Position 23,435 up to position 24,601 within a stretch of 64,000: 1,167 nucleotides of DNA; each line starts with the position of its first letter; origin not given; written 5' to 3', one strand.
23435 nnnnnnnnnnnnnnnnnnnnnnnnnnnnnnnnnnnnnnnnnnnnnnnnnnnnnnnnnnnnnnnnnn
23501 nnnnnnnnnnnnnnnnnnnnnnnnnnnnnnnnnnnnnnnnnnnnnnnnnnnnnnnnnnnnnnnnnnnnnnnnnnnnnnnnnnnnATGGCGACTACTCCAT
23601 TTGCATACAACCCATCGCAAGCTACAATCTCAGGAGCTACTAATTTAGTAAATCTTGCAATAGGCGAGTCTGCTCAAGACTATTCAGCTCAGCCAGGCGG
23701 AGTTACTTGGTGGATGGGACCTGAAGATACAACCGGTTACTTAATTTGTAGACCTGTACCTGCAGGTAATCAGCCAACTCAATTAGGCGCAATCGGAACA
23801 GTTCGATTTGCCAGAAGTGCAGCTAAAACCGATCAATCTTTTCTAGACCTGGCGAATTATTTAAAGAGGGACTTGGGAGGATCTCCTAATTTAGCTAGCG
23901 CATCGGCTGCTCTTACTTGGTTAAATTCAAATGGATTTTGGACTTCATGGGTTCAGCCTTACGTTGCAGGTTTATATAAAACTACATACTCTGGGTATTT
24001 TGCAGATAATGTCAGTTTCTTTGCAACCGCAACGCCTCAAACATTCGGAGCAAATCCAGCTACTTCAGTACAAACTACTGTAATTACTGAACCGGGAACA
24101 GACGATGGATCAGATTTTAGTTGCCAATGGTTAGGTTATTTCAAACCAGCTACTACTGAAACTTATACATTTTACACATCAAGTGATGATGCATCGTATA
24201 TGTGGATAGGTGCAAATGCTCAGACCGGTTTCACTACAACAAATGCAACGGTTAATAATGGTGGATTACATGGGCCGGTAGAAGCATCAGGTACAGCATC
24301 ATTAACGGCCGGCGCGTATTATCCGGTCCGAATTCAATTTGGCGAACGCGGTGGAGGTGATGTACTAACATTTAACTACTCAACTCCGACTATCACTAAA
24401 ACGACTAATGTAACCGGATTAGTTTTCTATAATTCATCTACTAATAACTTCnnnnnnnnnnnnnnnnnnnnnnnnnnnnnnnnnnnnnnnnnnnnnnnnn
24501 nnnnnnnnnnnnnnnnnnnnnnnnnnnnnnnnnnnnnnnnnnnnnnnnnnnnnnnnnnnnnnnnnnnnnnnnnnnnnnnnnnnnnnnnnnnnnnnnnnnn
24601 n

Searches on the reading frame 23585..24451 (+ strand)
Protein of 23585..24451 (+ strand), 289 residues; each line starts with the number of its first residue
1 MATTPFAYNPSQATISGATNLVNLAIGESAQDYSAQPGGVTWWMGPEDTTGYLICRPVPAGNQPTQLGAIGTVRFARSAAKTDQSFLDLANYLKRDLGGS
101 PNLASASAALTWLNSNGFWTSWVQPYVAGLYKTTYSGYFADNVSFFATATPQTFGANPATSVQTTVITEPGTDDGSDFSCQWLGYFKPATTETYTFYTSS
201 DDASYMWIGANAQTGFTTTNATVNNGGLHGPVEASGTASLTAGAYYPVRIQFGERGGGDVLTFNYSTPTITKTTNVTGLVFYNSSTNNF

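Call 3: search_protein_families(library=pfam, proteins=[window:23585-24451:+], max_evalue=0.01)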
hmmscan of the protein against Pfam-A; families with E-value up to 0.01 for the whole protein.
window:23585-24451:+ (289 aa): 3 families
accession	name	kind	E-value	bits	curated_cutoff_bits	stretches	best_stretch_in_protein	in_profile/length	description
PF10528.15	GLEYA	-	3.1e-18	66.3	26.2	1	179-265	2-89/91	GLEYA domain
PF07691.17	PA14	-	9.1e-13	48.7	24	1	175-273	43-141/147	PA14 domain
PF09005.15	FUBP_C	-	0.0074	16.2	20.1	0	175-187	7-19/36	Far upstream element-binding protein, C-terminal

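Call 82: search_protein_families(library=phrogs, proteins=[window:23585-24451:+], max_evalue=0.001)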
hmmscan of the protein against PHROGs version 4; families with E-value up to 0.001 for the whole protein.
window:23585-24451:+ (289 aa): 0 families
